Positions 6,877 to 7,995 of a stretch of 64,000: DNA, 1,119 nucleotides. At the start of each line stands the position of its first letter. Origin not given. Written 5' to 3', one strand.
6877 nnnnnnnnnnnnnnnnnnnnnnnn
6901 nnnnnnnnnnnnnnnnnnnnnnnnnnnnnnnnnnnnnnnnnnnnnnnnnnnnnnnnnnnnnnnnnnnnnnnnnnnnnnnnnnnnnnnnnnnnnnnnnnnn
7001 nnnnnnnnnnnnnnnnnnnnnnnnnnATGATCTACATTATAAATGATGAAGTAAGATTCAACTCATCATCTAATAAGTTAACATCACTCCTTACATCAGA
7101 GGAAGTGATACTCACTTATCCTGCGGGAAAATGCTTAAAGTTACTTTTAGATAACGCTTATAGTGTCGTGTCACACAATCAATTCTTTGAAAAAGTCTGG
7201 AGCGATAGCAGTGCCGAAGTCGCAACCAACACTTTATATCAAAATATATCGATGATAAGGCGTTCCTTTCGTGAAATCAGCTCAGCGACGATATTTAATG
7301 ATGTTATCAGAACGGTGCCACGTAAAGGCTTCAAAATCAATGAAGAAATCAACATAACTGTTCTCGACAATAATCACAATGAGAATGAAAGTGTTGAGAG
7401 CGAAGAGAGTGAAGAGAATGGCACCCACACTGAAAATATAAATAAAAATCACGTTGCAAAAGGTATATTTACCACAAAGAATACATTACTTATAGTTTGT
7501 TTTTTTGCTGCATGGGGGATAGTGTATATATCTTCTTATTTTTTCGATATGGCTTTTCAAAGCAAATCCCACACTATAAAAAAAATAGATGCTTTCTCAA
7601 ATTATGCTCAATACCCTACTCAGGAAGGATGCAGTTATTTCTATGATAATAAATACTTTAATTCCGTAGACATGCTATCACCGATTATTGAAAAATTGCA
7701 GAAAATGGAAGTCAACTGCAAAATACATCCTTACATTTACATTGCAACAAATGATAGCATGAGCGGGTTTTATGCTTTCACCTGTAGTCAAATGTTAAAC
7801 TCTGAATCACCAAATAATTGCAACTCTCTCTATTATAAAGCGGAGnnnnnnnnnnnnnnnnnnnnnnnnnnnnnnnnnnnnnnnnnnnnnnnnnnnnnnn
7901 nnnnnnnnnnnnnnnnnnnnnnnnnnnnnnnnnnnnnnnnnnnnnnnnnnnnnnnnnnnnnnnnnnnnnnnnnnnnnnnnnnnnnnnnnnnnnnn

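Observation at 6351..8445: ToxR/ToxS-like (MarT/FidL-like) membrane regulator pair in an AT-rich islet next to the c-di-GMP/PNAG locus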

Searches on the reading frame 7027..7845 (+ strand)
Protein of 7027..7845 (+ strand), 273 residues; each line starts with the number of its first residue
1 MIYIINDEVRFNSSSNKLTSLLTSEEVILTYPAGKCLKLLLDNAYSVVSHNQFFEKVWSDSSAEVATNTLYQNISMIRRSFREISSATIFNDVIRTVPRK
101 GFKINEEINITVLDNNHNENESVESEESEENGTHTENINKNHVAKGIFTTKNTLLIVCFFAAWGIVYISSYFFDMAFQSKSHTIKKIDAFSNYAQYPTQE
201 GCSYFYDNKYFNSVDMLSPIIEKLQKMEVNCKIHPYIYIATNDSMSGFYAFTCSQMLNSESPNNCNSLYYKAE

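Call 6: search_protein_families(proteins=[window:7027-7845:+], library=ncbifam, max_evalue=0.1)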
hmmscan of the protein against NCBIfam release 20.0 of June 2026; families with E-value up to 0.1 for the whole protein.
window:7027-7845:+ (273 aa): 12 families
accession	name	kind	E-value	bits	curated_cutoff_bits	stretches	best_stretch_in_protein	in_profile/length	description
NF033117.2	vanR_ACDEGLN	exception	1.1e-05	25.1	350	1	16-104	141-225/226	VanR-ABDEGLN family response regulator transcription factor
NF007540.1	PRK10153.1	equivalog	3.8e-05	22.7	400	1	37-142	37-137/516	lysine decarboxylation/transport transcriptional activator CadC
NF000401.1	vanR-A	exception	0.0002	20.8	500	1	21-105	149-230/231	vancomycin resistance response regulator transcription factor VanR-A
NF009037.0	PRK12370.1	equivalog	0.00031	19.2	589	1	36-111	43-112/553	HilA/EilA family virulence transcriptional regulator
NF041734.1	resp_reg_RppA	equivalog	0.00034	20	250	1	24-105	152-228/229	two-component system response regulator RppA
NF053854.1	RespRegPhoBBctds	equivalog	0.0012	18.2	270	1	16-86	143-212/225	two-component system response regulator PhoB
NF000404.1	vanR-D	exception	0.0024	17.4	500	1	17-104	147-230/232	vancomycin resistance response regulator transcription factor VanR-D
NF000403.1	vanR-C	exception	0.0027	17.3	480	1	19-101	148-226/231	vancomycin resistance response regulator transcription factor VanR-C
NF045944.1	ResRegRpaBCyano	equivalog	0.0045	16.4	330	1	15-85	140-211/229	response regulator transcription factor RpaB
NF033120.0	vanR_FM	exception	0.0068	16.1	460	1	14-105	143-230/231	vancomycin resistance response regulator transcription factor, VanR-F/VanR-M family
TIGR02154.1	PhoB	equivalog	0.01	15.2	296.2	1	8-104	136-225/226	phosphate regulon transcriptional regulator PhoB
NF008296.0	PRK11083.1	equivalog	0.012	15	273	1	34-97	159-218/228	two-component system response regulator CreB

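Call 11: profile_search(protein=window:7027-7845:+)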
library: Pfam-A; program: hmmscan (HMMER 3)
A. the first sequence (273 residues): domains with independent E <= 10: 1; with E <= 0.001: 1
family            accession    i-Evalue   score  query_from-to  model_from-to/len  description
Trans_reg_C       PF00486.34    4.2e-11    43.2      25-103         2-76/77  Transcriptional regulatory protein, C terminal

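Call 45: find_related_loci(query=A3, collection=genome_contigs, flank=7000)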
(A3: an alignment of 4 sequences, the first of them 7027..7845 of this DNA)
Query A3 (273 aa) in genome_contigs; peptide patterns used: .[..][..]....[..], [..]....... (x = any residue, [..] = any of these).
49 stretches matched a pattern; 16 encode a relative of the query (tblastn E <= 1e-3); 16 distinct loci.
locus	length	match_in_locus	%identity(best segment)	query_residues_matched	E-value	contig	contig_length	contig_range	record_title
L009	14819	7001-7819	29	1-272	5e-40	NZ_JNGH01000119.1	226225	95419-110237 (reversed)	Trabulsiella odontotermitis strain 01 SAMPLE01_CONTIG_140, whole genome shotgun sequence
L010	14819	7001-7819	31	1-272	3e-39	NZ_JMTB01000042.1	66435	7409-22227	Trabulsiella guamensis ATCC 49490 GTGU.assembly.042, whole genome shotgun sequence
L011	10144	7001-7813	30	1-272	1e-38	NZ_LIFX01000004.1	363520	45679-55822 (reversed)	Trabulsiella odontotermitis strain TbOT1.10 contig4, whole genome shotgun sequence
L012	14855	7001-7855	28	1-272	7e-33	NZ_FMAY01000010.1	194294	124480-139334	Kosakonia oryzendophytica strain REICA_082, whole genome shotgun sequence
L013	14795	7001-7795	28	1-272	3e-32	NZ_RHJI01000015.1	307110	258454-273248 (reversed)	Escherichia sp. E1V33 1V33_15_consensus, whole genome shotgun sequence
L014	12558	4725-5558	31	1-272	6e-32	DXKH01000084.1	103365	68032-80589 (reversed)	MAG TPA_asm: Citrobacter sp. isolate HRGM_Genome_0066 HRGM_Genome_0066_84, whole genome shotgun sequence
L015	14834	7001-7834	29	1-272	8e-31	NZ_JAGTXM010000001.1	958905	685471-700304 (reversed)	Citrobacter amalonaticus strain ku-bf3 scaffold_0, whole genome shotgun sequence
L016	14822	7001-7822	28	1-271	1e-29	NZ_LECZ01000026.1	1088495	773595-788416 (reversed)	Enterobacter genomosp. O strain GN03164 contig26, whole genome shotgun sequence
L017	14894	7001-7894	29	1-271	4e-29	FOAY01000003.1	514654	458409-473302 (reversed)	Kosakonia sacchari strain SP1 genome assembly, contig: Ga0060208_103, whole genome shotgun sequence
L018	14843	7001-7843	27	1-272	1e-28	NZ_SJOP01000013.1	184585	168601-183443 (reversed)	Kosakonia quasisacchari strain WCHEs120001 13, whole genome shotgun sequence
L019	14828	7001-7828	29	1-272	8e-33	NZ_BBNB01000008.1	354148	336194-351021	Citrobacter sedlakii NBRC 105722, whole genome shotgun sequence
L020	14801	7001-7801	28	12-272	2e-26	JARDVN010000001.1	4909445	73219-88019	Citrobacter amalonaticus strain AUH_CA_2023_1 contig_2, whole genome shotgun sequence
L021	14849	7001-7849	25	1-272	9e-29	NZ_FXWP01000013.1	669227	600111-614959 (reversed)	Kosakonia pseudosacchari strain JM-387, whole genome shotgun sequence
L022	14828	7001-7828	26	1-269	3e-30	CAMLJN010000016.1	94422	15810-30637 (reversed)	MAG: uncultured Buttiauxella sp. isolate SRR12181029_bin.1_metawrap_v1.3.0_MAG genome assembly, contig: ERZ12593168_30,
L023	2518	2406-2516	100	1-37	7e-18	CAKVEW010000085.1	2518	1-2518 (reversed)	MAG: uncultured Clostridium sp. isolate REFINED_METABAT215_TOP10_CONTIGS_1500_ASSEMBLY_K77_MERGED__Hadza_MoBio_hadza-E-H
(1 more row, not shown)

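Call 52: find_homologous_proteins(query=window:7027-7845:+, max_evalue=0.00001)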
Query window:7027-7845:+ (273 aa): 13 proteins with E <= 0.00001 among 181 candidates.
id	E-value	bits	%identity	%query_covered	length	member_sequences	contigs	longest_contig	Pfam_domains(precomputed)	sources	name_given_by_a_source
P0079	5.9e-171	584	97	100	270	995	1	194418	PF00486.35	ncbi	ncbi:winged helix-turn-helix domain-containing protein [Escherichia coli]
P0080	2.8e-151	520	88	100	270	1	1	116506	PF00486.35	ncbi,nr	ncbi:transcriptional regulator protein [Escherichia coli DEC4E]|nr:transcriptional regulator protein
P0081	9.2e-106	371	93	66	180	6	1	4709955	-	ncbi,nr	ncbi:transcriptional regulator [Escherichia coli]|nr:transcriptional regulator [Escherichia coli]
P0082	1.7e-105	370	95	68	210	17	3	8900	PF00486.35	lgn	-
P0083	6.3e-105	368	97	66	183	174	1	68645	PF00486.35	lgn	-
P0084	3.9e-90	320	96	59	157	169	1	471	PF00486.35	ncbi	ncbi:TPA: transcriptional regulator, partial [Escherichia coli]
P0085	3.8e-83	297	52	100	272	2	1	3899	PF00486.35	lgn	-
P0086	2.8e-79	284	49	100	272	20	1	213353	PF00486.35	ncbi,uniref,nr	ncbi:transcriptional regulator [Pseudocitrobacter sp. RIT415]|uniref:winged helix-turn-helix domain-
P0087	3.5e-73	264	49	100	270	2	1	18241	PF00486.35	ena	-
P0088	3.1e-30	123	32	99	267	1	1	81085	PF00486.35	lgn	-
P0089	1.4e-24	105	31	99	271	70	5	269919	PF00486.35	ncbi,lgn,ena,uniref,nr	ncbi:transcriptional regulator [Escherichia marmotae]|uniref:winged helix-turn-helix domain-containi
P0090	1.3e-20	92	45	47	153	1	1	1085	PF00486.35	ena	-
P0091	2.1e-11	62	30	85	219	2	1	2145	-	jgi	-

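Call 62: predict_structure(alignment_id=A4)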
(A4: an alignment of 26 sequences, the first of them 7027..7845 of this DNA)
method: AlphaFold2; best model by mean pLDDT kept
length: 273 residues; sequences in the alignment: 26
mean_pLDDT: 76.9   pTM: 0.44
mean pLDDT of the five models: 76.9, 76.6, 76.6, 76.6, 61.6
residues with pLDDT >= 90: 96; 70-90: 110; 50-70: 22; < 50: 45
segments of 3 or more residues with pLDDT < 50: 116-149, 179-187
pLDDT, mean of each block of 10 residues (from residue 1): 95 96 93 97 96 90 83 97 89 92 95 59 26 28 37 71 81 62 48 82 86 79 86 89 72 77 75 71
secondary structure, 60 per line:
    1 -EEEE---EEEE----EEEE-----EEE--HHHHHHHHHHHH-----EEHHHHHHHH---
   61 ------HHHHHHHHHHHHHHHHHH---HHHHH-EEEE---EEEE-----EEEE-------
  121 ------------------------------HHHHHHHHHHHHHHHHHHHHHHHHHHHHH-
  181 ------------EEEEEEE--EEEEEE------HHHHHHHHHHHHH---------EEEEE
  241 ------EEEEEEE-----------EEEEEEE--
elements in order: E2-5 E9-12 E17-20 E26-28 H31-42 H50-57 H67-84 H88-92 E94-97 E101-104 E110-113 H151-179 E193-199 E202-207 H214-226 E236-240 E247-253 E265-271

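Call 64: search_solved_structures(query=A4, max_evalue=1)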
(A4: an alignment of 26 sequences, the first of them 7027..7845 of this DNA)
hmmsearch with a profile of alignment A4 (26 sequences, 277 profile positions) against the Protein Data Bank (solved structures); distinct sequences matched with E-value up to 1: 19.
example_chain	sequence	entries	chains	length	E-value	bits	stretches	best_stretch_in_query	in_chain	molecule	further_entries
8b4b_W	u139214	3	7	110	7.2e-16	61.8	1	1-108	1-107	Cholera toxin transcriptional activator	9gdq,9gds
8b4c_D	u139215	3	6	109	8.6e-16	61.5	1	1-108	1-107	Cholera toxin transcriptional activator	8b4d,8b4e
7nmb_A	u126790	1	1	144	1.8e-15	60.5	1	3-113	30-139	Cholera toxin transcriptional activator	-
5ju7_A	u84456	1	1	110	7.9e-05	25.6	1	38-103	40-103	Transcriptional activator CadC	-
5dcm_B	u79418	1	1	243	0.00011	25.1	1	19-96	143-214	PhoB family transcriptional regulator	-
5dcl_A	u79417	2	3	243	0.00014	24.8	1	19-87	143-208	PhoB family transcriptional regulator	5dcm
3zq7_A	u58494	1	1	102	0.0065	19.3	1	21-63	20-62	KDP OPERON TRANSCRIPTIONAL REGULATORY PROTEIN KDPE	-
7lz9_A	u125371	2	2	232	0.023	17.5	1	28-105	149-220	Putative two-component system response regulator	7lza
4kfc_A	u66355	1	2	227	0.028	17.2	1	21-63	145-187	KDP operon transcriptional regulatory protein KdpE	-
4kny_A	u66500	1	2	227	0.028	17.2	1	21-63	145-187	KDP operon transcriptional regulatory protein KdpE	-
6lgq_D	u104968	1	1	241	0.031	17.1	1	21-63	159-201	DNA-binding response regulator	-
6iju_A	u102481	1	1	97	0.035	16.9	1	26-101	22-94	DNA-binding response regulator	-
6kyx_A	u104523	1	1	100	0.038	16.8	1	26-101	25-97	DNA-binding response regulator ArlR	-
6is4_A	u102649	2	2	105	0.043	16.6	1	26-101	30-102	Response regulator ArlR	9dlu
4u88_A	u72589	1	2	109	0.1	15.4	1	37-104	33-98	Transcriptional regulator SaeR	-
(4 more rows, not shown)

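Call 66: fold_search(model_id=the predicted structure, library=pdb)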
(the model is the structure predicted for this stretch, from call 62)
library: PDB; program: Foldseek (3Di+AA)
matches with E <= 10: 434; with E <= 0.001: 62
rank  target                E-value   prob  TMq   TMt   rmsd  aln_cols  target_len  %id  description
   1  8b4d_C                1.1e-08  1.00  0.37  0.88   2.8       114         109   25  ToxR bacterial transcriptional regulator bound to 40 bp toxT promoter DNA (released 2023-08-09)
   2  8b4b_W                1.7e-08  1.00  0.37  0.88   3.0       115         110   24  ToxR bacterial transcriptional regulator bound to 19 bp ompU promoter DNA (released 2023-08-09)
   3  8b4d_B                4.4e-08  1.00  0.36  0.89   2.9       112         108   24  ToxR bacterial transcriptional regulator bound to 40 bp toxT promoter DNA (released 2023-08-09)
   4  8b4c_D                6.4e-08  1.00  0.36  0.87   3.2       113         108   24  ToxR bacterial transcriptional regulator bound to 20 bp toxT promoter DNA (released 2023-08-09)
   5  8b4b_X                1.1e-07  1.00  0.34  0.87   3.6       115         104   23  ToxR bacterial transcriptional regulator bound to 19 bp ompU promoter DNA (released 2023-08-09)
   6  8b4b_Y                1.1e-07  1.00  0.34  0.85   4.0       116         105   24  ToxR bacterial transcriptional regulator bound to 19 bp ompU promoter DNA (released 2023-08-09)
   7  7nmb_MODEL_1_A        2.4e-07  1.00  0.33  0.75   3.9       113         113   24  cytoplasmic domain of Vibrio cholerae ToxR (released 2021-10-20)
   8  8b4e_A                3.9e-07  1.00  0.35  0.86   2.9       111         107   25  ToxR bacterial transcriptional regulator bound to 25 bp toxT promoter DNA (released 2023-08-09)
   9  9dlu_MODEL_1_A        6.1e-06  1.00  0.32  0.77   2.3       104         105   25  Solution structure of Staphylococcus aureus response regulator ArlR DNA-binding domain (released 2025-09-17)
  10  5ju7                  8.3e-06  1.00  0.34  0.81   2.3       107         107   20  DNA BINDING DOMAIN OF E.COLI CADC (released 2017-04-26)
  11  6iju                  3.1e-05  1.00  0.29  0.76   3.9        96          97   25  The DNA binding domain of a response regulator ArlR from Staphylococcus aureus (released 2019-10-16)
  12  6is4                  3.3e-05  1.00  0.29  0.73   4.0        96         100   25  Crystal Structure of Staphylococcus aureus response regulator ArlR DNA binding domain (released 2019-10-30)
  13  5dcm_A                4.5e-05  1.00  0.29  0.76   2.5        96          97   29  Structure of a lantibiotic response regulator: C-terminal domain of the nisin resistance regulator NsrR (released 2016-07-06)
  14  5dcm_B                7.4e-05  1.00  0.29  0.75   2.5        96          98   28  Structure of a lantibiotic response regulator: C-terminal domain of the nisin resistance regulator NsrR (released 2016-07-06)
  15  3rjp                  7.8e-05  1.00  0.31  0.80   2.5        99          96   22  Crystal structure of the DNA binding domain of CovR from Streptococcus pyogenes (released 2012-04-25)
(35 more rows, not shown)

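Call 67: find_encoding_contigs(protein=P0086, flank=9000, max_places=3)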
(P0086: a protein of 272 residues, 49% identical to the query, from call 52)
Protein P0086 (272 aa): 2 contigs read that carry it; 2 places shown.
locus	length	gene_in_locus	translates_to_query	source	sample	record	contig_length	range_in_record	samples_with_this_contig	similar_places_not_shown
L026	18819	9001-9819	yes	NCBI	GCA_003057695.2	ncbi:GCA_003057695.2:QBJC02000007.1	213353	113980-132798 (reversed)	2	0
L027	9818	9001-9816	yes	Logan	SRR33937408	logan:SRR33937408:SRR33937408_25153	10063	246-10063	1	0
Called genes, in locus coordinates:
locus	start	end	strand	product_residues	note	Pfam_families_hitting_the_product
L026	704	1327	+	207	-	-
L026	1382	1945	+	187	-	PF00419:Fimbrial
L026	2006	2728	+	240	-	PF00345:PapD_N, PF02753:PapD_C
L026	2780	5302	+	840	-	PF13954:PapC_N, PF00577:Usher, PF13953:PapC_C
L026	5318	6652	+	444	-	PF00419:Fimbrial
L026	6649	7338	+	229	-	PF00345:PapD_N, PF02753:PapD_C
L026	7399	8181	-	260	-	PF00106:adh_short, PF01370:Epimerase (faint), PF08659:KR, PF13561:adh_short_C2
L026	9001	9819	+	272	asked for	PF00486:Trans_reg_C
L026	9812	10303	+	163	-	PF27292:YqeJ_C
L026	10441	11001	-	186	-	PF13580:SIS_2 (faint), PF01380:SIS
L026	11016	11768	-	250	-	PF00106:adh_short, PF08659:KR, PF23441:SDR (weak), PF01370:Epimerase (faint), PF13561:adh_short_C2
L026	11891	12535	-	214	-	PF00834:Ribul_P_3_epim, PF01884:PcrB (faint)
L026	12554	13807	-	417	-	PF03611:EIIC-GAT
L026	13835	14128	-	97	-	PF02302:PTS_IIB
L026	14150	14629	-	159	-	PF00359:PTS_EIIA_2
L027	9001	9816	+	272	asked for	PF00486:Trans_reg_C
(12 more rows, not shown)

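Call 68: find_encoding_contigs(protein=P0087, flank=9000, max_places=3)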
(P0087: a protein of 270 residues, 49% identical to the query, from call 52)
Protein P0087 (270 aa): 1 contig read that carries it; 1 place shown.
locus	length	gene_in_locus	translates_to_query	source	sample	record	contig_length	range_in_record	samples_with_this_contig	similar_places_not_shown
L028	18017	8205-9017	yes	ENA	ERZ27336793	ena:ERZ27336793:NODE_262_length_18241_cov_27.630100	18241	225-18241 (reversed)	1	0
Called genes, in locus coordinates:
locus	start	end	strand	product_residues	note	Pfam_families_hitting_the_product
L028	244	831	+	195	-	PF16449:MatB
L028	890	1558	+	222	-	PF18649:EcpB_C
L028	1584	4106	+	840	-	PF16967:TcfC, PF15976:CooC_C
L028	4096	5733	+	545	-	PF27328:EcpD_C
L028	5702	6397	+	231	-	PF00345:PapD_N (weak)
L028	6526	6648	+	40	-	-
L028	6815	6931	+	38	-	-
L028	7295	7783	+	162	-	-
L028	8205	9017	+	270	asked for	PF00486:Trans_reg_C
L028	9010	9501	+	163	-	PF27292:YqeJ_C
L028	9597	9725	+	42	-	PF01527:HTH_Tnp_1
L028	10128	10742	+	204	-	PF00665:rve, PF13683:rve_3, PF13333:rve_2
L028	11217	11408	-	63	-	-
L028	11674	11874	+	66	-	-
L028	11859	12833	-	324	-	PF00126:HTH_1, PF03466:LysR_substrate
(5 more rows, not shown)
